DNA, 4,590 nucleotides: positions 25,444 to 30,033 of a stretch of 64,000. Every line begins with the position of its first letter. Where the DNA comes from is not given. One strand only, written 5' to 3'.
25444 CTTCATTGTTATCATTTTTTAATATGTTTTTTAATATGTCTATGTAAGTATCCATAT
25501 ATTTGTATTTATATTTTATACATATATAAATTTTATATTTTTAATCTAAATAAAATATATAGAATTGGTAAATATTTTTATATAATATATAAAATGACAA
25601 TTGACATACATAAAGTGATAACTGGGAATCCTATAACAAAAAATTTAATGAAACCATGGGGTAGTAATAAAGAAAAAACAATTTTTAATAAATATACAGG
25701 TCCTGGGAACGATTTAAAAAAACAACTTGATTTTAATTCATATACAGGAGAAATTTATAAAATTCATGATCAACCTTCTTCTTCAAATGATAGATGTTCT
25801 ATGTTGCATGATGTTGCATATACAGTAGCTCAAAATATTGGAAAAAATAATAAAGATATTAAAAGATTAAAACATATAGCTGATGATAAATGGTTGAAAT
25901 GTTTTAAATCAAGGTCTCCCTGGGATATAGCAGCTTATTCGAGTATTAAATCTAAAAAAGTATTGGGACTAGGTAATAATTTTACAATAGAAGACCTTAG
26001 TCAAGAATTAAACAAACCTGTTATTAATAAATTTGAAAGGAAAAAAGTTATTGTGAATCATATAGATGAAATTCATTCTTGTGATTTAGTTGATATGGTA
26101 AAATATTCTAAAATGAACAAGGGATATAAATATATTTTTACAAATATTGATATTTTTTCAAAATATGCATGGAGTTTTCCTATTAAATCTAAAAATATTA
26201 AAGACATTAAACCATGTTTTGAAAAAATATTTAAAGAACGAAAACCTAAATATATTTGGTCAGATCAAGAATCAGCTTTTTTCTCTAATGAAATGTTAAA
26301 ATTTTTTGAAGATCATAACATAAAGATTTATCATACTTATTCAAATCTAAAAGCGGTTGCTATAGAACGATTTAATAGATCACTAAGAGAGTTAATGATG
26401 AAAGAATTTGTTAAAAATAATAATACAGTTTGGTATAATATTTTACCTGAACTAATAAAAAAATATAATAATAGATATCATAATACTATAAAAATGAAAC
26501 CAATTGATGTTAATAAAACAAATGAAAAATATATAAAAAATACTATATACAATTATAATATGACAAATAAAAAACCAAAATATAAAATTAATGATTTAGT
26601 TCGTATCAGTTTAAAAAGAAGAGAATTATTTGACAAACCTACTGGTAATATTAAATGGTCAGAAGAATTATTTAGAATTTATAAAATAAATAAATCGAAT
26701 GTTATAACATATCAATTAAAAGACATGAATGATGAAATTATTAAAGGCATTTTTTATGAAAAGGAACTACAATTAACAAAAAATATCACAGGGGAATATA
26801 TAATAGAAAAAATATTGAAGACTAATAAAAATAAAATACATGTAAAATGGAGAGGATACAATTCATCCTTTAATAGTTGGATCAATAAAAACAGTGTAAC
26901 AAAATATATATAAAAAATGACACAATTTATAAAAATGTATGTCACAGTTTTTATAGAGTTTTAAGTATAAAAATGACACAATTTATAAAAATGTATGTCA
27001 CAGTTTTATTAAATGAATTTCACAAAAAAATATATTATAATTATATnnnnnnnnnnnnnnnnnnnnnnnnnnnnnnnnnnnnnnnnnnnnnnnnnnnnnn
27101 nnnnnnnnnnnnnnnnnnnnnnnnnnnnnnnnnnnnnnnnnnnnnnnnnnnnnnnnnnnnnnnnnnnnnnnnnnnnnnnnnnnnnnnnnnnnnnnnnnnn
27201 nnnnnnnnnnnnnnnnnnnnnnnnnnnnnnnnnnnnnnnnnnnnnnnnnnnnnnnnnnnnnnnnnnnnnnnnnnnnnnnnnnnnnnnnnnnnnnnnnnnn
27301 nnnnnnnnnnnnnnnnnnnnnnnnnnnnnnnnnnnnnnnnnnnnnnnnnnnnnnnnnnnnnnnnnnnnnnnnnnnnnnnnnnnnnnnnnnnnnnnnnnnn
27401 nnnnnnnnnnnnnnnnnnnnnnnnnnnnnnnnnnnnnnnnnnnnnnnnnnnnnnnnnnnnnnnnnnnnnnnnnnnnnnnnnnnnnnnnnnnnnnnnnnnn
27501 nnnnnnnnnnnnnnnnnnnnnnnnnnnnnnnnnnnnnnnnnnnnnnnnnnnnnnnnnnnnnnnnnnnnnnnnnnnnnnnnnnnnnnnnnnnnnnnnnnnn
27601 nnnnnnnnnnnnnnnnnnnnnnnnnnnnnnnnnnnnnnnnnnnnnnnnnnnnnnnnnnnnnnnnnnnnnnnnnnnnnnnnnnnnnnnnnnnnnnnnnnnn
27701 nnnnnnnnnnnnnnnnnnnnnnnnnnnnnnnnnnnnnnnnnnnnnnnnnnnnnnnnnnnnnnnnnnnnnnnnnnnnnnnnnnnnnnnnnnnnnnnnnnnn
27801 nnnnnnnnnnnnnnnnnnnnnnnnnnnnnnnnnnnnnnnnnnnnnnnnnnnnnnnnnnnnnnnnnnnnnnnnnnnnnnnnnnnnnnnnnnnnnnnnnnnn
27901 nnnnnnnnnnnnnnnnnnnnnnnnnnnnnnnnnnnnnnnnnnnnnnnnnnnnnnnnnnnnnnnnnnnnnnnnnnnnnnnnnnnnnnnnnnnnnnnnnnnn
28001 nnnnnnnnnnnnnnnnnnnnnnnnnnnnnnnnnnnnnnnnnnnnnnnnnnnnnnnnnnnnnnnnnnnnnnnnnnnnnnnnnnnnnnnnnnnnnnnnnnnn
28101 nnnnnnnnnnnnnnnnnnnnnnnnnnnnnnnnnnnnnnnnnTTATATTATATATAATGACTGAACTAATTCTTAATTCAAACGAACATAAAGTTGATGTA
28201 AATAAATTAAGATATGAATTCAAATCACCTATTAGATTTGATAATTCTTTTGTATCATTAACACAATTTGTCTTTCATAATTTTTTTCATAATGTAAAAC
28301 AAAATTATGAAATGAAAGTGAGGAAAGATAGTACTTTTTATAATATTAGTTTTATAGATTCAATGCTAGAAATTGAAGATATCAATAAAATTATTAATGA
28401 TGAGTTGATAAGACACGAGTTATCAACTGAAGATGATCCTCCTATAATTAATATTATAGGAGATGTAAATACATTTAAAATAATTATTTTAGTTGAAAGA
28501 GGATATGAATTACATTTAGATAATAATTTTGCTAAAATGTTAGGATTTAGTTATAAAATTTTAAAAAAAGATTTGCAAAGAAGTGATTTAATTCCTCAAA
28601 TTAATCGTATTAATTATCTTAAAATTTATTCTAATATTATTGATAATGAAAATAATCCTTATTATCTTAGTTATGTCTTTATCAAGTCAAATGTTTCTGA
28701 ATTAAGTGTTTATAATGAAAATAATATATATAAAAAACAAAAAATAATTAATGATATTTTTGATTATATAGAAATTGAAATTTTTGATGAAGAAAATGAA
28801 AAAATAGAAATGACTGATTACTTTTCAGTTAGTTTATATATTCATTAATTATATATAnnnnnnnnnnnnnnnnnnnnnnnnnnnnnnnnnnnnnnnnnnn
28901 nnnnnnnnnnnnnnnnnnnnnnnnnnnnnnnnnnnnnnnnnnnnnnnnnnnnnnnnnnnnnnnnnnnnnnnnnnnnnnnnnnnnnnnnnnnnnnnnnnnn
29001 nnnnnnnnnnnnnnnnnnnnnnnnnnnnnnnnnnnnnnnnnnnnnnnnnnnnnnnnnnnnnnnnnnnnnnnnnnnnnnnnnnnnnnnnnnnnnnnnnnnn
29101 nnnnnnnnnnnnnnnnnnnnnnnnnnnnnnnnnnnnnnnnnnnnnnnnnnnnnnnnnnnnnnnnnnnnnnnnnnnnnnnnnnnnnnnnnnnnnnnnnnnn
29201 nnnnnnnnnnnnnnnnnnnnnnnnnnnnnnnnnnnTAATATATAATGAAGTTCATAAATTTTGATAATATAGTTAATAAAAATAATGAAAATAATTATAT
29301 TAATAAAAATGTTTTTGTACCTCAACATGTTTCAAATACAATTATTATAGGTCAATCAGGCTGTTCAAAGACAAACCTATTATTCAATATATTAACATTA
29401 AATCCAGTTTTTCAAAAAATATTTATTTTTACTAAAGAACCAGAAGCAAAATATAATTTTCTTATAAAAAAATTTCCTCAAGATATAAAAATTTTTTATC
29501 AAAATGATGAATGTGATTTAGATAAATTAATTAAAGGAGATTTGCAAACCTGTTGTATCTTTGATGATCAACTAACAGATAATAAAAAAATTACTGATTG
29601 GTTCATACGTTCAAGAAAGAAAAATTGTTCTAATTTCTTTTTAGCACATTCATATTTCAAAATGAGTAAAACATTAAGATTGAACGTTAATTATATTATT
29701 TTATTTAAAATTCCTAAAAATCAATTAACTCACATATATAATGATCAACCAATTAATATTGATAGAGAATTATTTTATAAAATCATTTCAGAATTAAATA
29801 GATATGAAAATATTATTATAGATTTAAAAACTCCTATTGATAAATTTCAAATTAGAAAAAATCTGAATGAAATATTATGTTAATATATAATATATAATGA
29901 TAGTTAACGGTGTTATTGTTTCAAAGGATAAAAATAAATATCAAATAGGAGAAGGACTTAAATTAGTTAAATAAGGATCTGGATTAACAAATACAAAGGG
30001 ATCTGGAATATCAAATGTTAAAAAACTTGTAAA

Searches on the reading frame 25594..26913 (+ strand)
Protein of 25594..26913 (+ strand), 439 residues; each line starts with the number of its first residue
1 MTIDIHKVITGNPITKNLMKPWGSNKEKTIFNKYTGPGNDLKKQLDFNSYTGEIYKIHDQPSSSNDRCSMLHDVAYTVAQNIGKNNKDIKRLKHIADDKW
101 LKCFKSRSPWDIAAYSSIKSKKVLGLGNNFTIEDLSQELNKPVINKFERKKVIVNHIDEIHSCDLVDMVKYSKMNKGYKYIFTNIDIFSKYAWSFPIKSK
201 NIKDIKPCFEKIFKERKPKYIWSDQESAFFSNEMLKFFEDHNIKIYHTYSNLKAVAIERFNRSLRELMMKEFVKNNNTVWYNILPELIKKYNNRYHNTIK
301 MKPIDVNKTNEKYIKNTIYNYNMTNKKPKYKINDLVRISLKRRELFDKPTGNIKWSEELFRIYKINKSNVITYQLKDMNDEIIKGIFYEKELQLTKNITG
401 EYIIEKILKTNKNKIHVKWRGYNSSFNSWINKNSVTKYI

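Call 13: search_protein_families(library=pfam, proteins=[window:25594-26913:+], max_evalue=0.01)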
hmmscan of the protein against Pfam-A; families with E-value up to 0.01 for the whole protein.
window:25594-26913:+ (439 aa): 3 families
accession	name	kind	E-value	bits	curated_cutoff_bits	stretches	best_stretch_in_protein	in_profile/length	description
PF00665.32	rve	-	3e-11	43.9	32.6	1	166-248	10-97/102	Integrase core domain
PF08398.15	Phospholip_A2_4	-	0.0014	19.3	23.9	1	33-98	9-65/80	Phospholipase A2-like domain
PF00385.30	Chromo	-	0.0094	16.3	25.1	1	402-433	5-37/53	Chromo (CHRromatin Organisation MOdifier) domain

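Call 14: find_encoding_contigs(protein=window:25594-26913:+, flank=10000, max_places=10)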
Protein window:25594-26913:+ (439 aa): no gene with exactly this product is on record in the collection.

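Call 25: find_homologous_proteins(query=window:25594-26913:+, max_evalue=1e-50)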
Query window:25594-26913:+ (439 aa): 1899 proteins with E <= 1e-50 among 8000 candidates; the best 120 are listed.
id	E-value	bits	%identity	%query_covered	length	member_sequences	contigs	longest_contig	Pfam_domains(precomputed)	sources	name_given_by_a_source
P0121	1.8e-261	886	88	100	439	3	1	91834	PF00665.33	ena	-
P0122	3.3e-261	885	88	100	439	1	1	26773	PF00665.33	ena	-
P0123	1.4e-260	883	89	100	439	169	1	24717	PF00665.33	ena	-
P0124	1.4e-260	883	88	100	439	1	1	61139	PF00665.33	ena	-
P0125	4.0e-259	878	87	100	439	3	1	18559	PF00665.33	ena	-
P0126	5.5e-258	874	89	100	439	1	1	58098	PF00665.33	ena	-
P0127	2.4e-257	872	87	100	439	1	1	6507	PF00665.33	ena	-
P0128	2.7e-257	872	87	100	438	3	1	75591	PF00665.33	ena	-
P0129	3.0e-257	872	88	100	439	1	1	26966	PF00665.33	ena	-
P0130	4.0e-257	871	88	100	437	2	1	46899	PF00665.33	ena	-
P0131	2.7e-256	869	87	100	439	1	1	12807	PF00665.33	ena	-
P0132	4.9e-256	868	87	100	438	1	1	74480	PF00665.33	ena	-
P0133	5.2e-256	868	87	100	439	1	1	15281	PF00665.33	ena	-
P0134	6.0e-255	864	87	100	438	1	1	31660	PF00665.33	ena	-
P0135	6.5e-255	864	86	100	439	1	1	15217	PF00665.33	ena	-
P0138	4.0e-253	858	87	100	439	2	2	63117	PF00665.33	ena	-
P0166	1.8e-247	839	85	100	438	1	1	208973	PF00665.33,PF00385.31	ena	-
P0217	1.4e-212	724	73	100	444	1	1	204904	PF00665.33,PF00385.31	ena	-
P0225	5.7e-211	719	73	100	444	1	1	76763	PF00665.33,PF00385.31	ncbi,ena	-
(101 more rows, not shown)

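Call 26: find_encoding_contigs(protein=P0121, flank=10000, max_places=4)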
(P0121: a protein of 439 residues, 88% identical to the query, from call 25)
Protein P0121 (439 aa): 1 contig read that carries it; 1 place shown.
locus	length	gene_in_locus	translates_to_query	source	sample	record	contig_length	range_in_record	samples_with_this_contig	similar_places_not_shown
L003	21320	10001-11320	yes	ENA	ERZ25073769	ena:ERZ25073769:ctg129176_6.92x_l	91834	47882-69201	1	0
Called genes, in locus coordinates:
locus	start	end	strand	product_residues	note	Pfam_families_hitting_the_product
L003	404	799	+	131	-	-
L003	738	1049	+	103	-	-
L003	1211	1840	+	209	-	-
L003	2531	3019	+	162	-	-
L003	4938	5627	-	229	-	-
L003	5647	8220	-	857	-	PF03175:DNA_pol_B_2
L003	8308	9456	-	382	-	PF19114:EsV_1_7_cys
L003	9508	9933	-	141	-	-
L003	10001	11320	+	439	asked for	PF00665:rve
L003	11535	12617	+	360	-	-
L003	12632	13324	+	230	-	-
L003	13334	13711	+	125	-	-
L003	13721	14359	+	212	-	PF04665:Pox_A32 (weak)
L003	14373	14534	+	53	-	-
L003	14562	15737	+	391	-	-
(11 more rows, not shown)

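Call 27: find_encoding_contigs(protein=P0124, flank=10000, max_places=4)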
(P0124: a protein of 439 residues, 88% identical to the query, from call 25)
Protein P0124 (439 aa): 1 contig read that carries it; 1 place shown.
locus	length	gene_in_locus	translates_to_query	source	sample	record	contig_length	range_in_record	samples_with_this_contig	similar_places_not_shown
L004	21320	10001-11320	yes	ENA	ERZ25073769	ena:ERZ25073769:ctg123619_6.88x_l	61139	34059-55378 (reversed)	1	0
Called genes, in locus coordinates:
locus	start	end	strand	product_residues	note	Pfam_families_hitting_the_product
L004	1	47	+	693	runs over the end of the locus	PF00078:RVT_1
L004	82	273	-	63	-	-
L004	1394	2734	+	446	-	-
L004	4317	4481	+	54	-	-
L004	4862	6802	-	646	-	PF03175:DNA_pol_B_2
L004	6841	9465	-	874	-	PF19114:EsV_1_7_cys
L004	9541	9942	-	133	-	-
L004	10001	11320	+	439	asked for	PF00665:rve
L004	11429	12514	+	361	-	-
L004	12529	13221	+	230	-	-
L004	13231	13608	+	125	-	-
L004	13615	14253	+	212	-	PF04665:Pox_A32 (weak)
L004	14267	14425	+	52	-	-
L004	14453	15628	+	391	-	-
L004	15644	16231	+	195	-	-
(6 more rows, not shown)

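Call 28: find_encoding_contigs(protein=P0126, flank=10000, max_places=4)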
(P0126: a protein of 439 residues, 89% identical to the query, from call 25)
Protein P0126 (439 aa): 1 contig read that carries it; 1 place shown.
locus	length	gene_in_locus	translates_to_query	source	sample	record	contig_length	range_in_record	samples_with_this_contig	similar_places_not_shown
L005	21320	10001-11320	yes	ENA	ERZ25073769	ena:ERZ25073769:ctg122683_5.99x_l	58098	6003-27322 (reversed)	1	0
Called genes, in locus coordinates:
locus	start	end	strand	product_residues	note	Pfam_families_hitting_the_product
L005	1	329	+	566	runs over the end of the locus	PF28514:DUF8422, PF26215:HTH_animal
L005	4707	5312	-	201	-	-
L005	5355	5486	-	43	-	-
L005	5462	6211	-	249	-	-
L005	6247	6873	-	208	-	-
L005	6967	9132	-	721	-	-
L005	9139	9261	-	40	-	PF19114:EsV_1_7_cys (weak)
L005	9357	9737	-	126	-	-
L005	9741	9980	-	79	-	-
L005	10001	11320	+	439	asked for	PF00665:rve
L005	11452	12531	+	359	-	-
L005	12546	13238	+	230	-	-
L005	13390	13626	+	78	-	-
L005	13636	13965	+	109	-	-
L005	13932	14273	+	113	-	-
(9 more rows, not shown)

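Call 29: find_encoding_contigs(protein=P0225, flank=10000, max_places=4)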
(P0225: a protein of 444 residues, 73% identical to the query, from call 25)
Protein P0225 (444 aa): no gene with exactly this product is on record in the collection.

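Call 33: list_cluster_members(proteins=[P0225])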
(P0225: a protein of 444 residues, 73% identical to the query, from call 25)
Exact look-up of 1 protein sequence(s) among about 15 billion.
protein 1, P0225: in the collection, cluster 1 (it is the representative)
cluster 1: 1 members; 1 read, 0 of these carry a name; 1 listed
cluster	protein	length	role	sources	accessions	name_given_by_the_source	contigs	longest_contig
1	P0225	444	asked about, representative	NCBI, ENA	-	-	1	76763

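Call 37: find_related_loci(query=window:25594-26913:+, collection=viral_contigs, flank=10000)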
Query window:25594-26913:+ (439 aa) in viral_contigs; peptide patterns used: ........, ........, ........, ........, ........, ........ (x = any residue, [..] = any of these).
5 stretches matched a pattern, but none encodes a relative of the query by tblastn (E <= 1e-3).

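Call 39: find_related_loci(query=window:25594-26913:+, collection=metagenome_contigs, flank=10000)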
Query window:25594-26913:+ (439 aa) in metagenome_contigs; peptide patterns used: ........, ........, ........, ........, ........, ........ (x = any residue, [..] = any of these).
57 stretches matched a pattern, but none encodes a relative of the query by tblastn (E <= 1e-3).

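Call 40: find_encoding_contigs(protein=P0128, flank=10000, max_places=4)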
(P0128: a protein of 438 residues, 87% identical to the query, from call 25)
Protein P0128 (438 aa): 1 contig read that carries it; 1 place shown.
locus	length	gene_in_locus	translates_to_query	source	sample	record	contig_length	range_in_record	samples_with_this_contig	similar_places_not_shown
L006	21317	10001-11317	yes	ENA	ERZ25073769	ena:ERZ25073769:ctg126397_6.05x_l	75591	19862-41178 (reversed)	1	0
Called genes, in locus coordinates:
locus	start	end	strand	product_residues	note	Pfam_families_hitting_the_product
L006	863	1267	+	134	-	-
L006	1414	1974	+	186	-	-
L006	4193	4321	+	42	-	-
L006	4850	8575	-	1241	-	PF03175:DNA_pol_B_2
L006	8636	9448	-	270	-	PF19114:EsV_1_7_cys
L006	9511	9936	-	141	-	-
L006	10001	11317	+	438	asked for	PF00665:rve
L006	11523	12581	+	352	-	-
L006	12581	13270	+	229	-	-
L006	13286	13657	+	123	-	-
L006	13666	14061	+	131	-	-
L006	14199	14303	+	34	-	-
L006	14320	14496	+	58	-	-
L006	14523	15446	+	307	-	-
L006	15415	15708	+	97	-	-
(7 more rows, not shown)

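Call 41: find_encoding_contigs(protein=P0132, flank=10000, max_places=4)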
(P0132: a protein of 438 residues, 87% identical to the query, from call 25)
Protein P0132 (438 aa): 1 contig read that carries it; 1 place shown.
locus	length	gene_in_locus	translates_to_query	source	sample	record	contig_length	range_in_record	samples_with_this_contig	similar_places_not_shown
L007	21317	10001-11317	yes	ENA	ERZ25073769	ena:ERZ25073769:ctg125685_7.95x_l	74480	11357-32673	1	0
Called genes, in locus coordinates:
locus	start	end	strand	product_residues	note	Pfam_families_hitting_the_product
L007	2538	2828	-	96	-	-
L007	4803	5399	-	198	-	-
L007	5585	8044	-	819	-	PF03175:DNA_pol_B_2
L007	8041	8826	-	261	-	-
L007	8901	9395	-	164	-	PF19114:EsV_1_7_cys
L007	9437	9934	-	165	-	-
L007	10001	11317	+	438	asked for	PF00665:rve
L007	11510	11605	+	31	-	-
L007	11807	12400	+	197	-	-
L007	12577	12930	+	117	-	-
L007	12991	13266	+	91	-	-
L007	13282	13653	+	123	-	-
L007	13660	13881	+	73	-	-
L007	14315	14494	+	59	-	-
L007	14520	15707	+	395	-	-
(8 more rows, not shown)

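Call 42: find_encoding_contigs(protein=P0166, flank=10000, max_places=4)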
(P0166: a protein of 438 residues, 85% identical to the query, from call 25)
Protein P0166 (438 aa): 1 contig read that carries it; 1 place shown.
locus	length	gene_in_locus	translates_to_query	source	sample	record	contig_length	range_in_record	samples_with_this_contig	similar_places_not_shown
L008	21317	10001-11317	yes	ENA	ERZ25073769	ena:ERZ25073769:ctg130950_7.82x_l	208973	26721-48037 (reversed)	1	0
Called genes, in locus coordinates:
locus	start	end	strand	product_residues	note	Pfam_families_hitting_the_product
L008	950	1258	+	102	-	-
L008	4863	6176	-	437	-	PF03175:DNA_pol_B_2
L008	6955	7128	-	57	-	-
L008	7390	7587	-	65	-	-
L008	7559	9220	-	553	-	-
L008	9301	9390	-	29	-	-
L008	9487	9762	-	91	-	-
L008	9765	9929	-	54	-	-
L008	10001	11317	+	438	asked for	PF00665:rve, PF00385:Chromo (weak)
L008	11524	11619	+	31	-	-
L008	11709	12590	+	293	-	-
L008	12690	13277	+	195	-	-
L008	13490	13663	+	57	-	-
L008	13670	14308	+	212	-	PF04665:Pox_A32 (weak)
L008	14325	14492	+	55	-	-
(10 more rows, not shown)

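Call 43: find_encoding_contigs(protein=P0217, flank=10000, max_places=4)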
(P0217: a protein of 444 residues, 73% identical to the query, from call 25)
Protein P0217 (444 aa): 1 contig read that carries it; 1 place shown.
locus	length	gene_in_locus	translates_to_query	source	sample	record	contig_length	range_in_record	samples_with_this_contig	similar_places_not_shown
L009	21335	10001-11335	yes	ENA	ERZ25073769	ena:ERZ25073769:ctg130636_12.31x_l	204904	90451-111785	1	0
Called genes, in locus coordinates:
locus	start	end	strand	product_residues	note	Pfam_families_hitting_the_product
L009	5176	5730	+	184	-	-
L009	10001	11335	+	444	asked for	PF00665:rve, PF00385:Chromo (weak)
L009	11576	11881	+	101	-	-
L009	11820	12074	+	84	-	-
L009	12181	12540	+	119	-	-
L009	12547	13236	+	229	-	-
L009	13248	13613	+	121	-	-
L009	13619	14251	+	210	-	-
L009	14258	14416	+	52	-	-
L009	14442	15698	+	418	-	-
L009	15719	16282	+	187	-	-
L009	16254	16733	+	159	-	-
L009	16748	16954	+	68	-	PF18930:DUF5679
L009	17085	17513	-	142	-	-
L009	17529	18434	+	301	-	PF28019:HmpF (weak)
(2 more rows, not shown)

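Call 48: find_encoding_contigs(protein=P0138, flank=10000, max_places=10)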
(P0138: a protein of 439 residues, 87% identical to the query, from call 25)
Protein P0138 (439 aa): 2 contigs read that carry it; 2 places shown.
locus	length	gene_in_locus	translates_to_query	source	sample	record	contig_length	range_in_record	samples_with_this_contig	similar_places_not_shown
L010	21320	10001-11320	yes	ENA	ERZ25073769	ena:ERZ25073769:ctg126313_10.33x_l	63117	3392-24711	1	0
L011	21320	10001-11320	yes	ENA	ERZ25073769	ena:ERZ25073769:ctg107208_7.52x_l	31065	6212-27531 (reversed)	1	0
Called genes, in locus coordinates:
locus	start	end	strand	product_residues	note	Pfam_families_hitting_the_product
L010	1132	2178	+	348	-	PF00096:zf-C2H2 (faint)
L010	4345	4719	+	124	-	-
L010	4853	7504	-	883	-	PF03175:DNA_pol_B_2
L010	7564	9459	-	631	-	PF19114:EsV_1_7_cys (weak)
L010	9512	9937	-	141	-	-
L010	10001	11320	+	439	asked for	PF00665:rve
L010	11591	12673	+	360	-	-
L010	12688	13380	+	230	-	-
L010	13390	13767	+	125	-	-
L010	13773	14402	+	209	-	PF04665:Pox_A32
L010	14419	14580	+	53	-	-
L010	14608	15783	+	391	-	-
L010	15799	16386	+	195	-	-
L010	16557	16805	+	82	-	-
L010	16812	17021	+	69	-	PF18930:DUF5679 (weak)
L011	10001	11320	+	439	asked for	PF00665:rve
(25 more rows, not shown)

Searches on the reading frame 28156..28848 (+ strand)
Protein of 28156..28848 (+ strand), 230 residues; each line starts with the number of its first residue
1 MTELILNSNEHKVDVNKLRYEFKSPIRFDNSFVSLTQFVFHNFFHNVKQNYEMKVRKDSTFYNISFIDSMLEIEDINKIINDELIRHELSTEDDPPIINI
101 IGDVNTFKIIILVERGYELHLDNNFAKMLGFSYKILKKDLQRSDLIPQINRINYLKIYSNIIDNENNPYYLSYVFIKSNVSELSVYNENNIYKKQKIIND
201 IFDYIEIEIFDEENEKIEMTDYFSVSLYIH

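Call 13: search_protein_families(library=pfam, proteins=[window:28156-28848:+], max_evalue=0.01)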
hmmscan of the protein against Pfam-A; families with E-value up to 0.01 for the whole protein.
window:28156-28848:+ (230 aa): 0 families

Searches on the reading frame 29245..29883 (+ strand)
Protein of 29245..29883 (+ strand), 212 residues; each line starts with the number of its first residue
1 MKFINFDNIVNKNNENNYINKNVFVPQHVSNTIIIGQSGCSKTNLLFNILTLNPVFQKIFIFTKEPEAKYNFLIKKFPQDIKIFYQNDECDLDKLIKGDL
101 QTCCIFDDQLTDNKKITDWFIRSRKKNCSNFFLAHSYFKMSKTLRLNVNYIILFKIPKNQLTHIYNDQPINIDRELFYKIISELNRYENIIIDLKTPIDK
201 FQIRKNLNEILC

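Call 13: search_protein_families(library=pfam, proteins=[window:29245-29883:+], max_evalue=0.01)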
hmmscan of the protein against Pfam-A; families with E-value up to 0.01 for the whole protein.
window:29245-29883:+ (212 aa): 1 family
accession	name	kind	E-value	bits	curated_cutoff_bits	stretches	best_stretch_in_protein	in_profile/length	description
PF04665.18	Pox_A32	-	5.6e-08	33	22.8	1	31-184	15-185/242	Poxvirus A32 protein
